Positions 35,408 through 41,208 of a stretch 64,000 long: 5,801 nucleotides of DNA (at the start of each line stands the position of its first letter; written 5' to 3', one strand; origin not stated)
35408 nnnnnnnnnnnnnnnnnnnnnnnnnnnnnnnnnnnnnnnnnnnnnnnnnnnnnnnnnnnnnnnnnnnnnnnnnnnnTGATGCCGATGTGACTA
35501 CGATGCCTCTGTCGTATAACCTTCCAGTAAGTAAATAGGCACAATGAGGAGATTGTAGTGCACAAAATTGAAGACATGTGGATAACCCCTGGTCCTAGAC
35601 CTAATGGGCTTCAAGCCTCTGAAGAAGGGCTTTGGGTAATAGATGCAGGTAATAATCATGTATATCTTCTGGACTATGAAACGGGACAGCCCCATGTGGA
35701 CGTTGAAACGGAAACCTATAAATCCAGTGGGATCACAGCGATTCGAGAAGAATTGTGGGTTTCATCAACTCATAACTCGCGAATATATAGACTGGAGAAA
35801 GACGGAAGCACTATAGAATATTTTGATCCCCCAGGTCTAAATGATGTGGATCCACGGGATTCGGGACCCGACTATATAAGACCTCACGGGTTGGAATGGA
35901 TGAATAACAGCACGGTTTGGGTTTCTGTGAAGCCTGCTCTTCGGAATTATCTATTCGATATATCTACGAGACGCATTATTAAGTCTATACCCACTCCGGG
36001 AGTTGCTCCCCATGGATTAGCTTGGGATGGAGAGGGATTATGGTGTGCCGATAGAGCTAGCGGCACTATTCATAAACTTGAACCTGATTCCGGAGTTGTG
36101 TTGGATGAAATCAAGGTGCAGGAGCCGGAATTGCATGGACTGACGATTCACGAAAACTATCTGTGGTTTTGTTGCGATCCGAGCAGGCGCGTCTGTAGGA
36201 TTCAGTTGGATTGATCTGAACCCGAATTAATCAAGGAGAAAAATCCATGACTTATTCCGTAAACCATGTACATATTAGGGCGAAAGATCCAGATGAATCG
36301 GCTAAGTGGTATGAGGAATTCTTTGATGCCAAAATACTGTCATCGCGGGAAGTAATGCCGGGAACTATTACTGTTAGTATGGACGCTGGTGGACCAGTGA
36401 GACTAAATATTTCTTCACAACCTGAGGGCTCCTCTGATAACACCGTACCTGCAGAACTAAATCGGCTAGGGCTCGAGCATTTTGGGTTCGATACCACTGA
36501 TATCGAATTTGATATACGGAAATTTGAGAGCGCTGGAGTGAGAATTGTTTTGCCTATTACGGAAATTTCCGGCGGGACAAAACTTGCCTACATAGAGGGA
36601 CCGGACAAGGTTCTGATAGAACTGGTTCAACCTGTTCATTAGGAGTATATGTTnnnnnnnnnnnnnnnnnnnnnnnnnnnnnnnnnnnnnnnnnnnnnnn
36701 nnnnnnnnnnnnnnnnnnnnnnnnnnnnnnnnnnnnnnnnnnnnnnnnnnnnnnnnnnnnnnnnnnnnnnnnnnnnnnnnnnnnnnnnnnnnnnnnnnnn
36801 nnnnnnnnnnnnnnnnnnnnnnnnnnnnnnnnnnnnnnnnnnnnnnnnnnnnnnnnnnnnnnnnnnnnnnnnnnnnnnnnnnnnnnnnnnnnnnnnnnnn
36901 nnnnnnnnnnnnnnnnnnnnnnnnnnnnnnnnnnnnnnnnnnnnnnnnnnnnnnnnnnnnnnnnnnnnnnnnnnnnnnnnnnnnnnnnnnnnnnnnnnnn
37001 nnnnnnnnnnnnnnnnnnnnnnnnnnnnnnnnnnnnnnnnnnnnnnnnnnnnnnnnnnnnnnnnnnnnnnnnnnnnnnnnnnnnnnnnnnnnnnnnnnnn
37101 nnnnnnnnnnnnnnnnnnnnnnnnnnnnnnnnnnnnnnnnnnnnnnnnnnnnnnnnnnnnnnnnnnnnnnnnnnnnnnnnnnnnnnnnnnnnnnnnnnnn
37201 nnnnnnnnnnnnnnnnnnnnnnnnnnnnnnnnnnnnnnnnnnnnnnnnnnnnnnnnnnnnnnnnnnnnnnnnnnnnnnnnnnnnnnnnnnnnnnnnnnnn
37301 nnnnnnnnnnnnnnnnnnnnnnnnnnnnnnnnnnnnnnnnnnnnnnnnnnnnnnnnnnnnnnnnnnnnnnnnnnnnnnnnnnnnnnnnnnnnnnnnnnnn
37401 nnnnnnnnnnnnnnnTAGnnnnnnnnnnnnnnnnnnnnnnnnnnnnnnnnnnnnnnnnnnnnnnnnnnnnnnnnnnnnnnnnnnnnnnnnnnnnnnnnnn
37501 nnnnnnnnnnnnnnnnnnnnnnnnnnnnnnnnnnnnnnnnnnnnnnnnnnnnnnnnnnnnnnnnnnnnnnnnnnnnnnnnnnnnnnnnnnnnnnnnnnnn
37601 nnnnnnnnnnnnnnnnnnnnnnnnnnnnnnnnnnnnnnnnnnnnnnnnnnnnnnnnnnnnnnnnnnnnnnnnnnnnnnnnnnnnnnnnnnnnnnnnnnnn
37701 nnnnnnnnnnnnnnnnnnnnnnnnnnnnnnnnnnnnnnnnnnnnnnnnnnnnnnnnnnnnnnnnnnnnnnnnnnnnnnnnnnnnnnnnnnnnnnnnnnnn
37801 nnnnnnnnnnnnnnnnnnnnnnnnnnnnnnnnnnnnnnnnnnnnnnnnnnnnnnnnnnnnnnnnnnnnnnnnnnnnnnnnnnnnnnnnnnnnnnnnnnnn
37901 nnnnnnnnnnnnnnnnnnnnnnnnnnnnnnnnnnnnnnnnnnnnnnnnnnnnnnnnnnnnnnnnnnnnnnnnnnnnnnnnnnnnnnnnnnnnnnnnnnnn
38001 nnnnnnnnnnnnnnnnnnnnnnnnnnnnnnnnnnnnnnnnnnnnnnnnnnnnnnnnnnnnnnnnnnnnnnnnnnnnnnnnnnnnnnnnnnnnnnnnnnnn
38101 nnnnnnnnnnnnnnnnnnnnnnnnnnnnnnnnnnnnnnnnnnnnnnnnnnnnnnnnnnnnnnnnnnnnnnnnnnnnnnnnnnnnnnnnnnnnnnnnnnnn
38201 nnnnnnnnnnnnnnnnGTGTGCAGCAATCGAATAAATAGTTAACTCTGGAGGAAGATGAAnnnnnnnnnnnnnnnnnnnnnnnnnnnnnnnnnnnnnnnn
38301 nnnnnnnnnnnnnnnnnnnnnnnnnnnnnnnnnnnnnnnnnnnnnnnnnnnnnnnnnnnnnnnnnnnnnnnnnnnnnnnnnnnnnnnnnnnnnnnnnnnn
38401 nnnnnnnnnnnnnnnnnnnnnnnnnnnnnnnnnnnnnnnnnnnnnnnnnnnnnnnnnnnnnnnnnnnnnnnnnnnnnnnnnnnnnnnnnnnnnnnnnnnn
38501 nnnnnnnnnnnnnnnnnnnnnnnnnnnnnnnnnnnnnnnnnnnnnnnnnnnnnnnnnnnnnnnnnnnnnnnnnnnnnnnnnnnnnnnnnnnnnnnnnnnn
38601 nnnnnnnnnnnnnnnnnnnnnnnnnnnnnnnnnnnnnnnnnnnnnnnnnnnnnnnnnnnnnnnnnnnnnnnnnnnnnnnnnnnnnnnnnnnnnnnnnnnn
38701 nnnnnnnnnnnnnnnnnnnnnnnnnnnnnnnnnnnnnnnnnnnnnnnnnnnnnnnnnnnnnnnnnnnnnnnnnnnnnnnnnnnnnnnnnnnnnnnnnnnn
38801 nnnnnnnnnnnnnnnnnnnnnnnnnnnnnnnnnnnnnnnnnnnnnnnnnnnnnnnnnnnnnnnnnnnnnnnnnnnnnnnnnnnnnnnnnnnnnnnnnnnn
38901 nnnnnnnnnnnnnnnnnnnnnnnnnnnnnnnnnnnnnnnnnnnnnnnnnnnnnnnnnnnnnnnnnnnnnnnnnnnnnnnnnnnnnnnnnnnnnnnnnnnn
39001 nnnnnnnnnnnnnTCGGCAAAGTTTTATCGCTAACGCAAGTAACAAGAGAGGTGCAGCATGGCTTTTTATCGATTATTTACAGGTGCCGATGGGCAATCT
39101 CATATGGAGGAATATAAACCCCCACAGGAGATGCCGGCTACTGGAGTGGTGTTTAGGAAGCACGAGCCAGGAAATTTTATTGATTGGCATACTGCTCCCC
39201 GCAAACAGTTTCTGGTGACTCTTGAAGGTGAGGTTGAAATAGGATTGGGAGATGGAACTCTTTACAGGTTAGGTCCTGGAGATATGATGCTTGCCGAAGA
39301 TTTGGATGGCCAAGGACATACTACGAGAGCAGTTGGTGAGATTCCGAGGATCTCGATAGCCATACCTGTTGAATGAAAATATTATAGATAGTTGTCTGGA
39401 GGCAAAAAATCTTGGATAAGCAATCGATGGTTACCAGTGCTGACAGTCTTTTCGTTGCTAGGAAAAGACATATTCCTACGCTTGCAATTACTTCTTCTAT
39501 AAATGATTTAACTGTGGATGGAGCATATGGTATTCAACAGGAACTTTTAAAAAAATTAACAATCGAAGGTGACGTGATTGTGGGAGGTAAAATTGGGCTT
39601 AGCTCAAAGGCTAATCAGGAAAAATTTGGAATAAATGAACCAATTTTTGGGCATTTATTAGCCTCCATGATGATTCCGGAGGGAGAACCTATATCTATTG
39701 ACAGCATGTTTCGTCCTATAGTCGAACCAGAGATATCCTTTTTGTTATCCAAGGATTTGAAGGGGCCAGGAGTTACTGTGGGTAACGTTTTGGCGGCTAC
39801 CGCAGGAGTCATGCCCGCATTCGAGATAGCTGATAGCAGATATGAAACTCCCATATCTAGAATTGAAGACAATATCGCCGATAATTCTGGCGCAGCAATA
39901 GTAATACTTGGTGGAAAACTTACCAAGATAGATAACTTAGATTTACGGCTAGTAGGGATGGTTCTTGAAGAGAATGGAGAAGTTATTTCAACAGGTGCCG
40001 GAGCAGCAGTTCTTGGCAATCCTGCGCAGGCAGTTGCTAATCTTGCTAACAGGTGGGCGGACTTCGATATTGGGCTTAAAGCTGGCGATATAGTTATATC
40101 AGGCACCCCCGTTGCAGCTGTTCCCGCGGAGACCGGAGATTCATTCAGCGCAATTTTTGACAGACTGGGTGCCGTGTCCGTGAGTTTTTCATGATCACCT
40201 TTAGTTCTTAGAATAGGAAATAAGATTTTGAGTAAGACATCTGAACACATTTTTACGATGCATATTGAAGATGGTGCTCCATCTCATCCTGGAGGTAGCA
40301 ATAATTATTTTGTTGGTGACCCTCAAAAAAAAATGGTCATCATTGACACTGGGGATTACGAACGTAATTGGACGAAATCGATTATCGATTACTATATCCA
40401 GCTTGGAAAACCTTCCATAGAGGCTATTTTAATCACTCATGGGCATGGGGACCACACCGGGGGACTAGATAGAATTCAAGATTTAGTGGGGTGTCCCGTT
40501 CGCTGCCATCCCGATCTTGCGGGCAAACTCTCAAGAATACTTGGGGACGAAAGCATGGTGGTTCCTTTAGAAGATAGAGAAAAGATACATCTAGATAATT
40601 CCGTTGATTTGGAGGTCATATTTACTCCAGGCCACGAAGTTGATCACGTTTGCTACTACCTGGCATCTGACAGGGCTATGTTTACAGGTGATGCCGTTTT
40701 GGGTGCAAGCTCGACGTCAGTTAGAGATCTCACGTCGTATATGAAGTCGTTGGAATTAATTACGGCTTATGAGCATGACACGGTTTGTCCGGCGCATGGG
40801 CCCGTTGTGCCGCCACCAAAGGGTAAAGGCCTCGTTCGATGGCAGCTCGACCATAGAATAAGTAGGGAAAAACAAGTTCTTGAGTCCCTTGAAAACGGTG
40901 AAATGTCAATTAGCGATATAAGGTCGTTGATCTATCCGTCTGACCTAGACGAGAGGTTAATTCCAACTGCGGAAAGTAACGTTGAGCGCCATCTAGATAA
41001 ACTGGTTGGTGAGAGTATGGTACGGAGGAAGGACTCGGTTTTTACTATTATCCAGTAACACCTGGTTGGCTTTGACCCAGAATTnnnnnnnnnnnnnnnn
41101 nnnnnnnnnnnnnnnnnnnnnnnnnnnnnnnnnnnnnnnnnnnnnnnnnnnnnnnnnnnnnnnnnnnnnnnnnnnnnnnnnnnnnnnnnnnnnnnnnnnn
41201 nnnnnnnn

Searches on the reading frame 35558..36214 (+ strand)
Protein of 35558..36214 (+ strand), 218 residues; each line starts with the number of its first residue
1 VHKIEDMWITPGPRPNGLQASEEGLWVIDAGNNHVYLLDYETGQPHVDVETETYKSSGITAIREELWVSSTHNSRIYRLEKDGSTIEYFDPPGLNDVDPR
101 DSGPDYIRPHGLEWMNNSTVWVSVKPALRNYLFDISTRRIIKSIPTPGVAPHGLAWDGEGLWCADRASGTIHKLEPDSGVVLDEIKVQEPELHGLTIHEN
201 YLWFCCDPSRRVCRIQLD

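Call 8: search_protein_families(library=pfam, proteins=[window:35558-36214:+])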
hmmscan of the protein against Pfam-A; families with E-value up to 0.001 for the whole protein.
window:35558-36214:+ (218 aa): 2 families
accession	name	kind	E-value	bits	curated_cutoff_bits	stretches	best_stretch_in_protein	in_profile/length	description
PF24684.1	Vgb_lyase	-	2.9e-11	43.2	50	2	142-216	174-250/290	Virginiamycin B lyase family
PF08450.18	SGL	-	0.00031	20.9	26.3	0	135-188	170-223/246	SMP-30/Gluconolactonase/LRE-like region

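Call 50: search_protein_families(library=ncbifam, proteins=[window:35558-36214:+], max_evalue=0.00001)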
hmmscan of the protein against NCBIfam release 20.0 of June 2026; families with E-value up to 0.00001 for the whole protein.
window:35558-36214:+ (218 aa): 0 families

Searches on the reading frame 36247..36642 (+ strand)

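Call 50: search_protein_families(library=ncbifam, proteins=[window:36247-36642:+], max_evalue=0.00001)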
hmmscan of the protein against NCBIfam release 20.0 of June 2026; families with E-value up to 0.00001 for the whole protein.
window:36247-36642:+ (131 aa): 3 families
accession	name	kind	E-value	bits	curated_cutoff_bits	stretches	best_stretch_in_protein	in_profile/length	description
TIGR00068.2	glyox_I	equivalog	1.8e-09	37.6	120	0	75-129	87-140/143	lactoylglutathione lyase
NF050075.1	SMU1112c_YaeR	equivalog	1.6e-07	31.6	140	1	4-127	3-124/125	SMU1112c/YaeR family gloxylase I-like metalloprotein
TIGR03081.1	metmalonyl_epim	equivalog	2.2e-06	28.3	114.95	1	5-128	2-129/129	methylmalonyl-CoA epimerase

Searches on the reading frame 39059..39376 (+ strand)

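Call 50: search_protein_families(library=ncbifam, proteins=[window:39059-39376:+], max_evalue=0.00001)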
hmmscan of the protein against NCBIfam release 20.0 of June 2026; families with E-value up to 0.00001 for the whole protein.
window:39059-39376:+ (105 aa): 1 family
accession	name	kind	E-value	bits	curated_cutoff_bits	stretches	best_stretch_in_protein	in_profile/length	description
NF049940.1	MandnitrLy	equivalog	2.5e-06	27.3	140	1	6-81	16-88/130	(R)-mandelonitrile lyase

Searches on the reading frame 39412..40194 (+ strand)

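Call 50: search_protein_families(library=ncbifam, proteins=[window:39412-40194:+], max_evalue=0.00001)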
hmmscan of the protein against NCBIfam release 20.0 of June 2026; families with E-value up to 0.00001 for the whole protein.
window:39412-40194:+ (260 aa): 4 families
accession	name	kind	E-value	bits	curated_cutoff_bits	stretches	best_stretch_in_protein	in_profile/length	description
TIGR03220.1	catechol_dmpE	equivalog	1.8e-73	247.1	408.8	1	10-259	6-255/255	2-oxopent-4-enoate hydratase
TIGR03218.1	catechol_dmpH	equivalog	3.5e-65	220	350.55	1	5-259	9-263/263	2-oxo-3-hexenedioate decarboxylase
TIGR02312.1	HpaH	equivalog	1.8e-61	208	351.5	1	2-259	3-266/267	2-oxo-hept-4-ene-1,7-dioate hydratase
NF008461.0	PRK11342.1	equivalog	3.9e-45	154.2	350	1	10-260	10-260/269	2-keto-4-pentenoate hydratase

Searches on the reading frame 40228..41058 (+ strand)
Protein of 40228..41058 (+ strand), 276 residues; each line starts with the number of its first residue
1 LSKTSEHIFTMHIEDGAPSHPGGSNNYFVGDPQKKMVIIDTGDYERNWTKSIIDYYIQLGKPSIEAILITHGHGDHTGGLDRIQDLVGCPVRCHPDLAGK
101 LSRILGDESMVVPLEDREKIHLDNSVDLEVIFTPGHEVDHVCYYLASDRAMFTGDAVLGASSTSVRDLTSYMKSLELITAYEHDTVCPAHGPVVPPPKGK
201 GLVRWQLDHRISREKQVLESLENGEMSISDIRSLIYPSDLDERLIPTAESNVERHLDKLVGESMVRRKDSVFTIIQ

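Call 50: search_protein_families(library=ncbifam, proteins=[window:40228-41058:+], max_evalue=0.00001)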
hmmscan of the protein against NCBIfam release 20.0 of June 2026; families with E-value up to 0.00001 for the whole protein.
window:40228-41058:+ (276 aa): 7 families
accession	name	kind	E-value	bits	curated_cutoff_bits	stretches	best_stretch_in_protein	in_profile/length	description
TIGR03413.1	GSH_gloB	equivalog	4.8e-19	68.7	200.8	1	27-190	13-164/248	hydroxyacylglutathione hydrolase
NF007597.0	PRK10241.1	equivalog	1.9e-11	43.7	421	1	27-190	13-165/251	hydroxyacylglutathione hydrolase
NF012229.1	bla_class_B_core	domain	1.3e-10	41.6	100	1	33-145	23-138/139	metallo-beta-lactamase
NF033088.2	bla_subclass_B1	equivalog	1.5e-10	41.1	200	1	24-193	30-203/217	subclass B1 metallo-beta-lactamase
NF053820.1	MBLfold_Strvi7410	exception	2.6e-09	36.9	525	0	14-95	13-96/343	Strvi_7410 family MBL fold metallo-hydrolase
NF041804.1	MBL_fold_SolJ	exception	4.6e-08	32.5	350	1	46-180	36-166/224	solanimycin biosynthesis MBL-fold hydrolase SolJ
TIGR04558.1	SoxH_rel_PQQ_1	hypoth_equivalog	4.1e-06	26.1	300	0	125-195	146-218/285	quinoprotein relay system zinc metallohydrolase 1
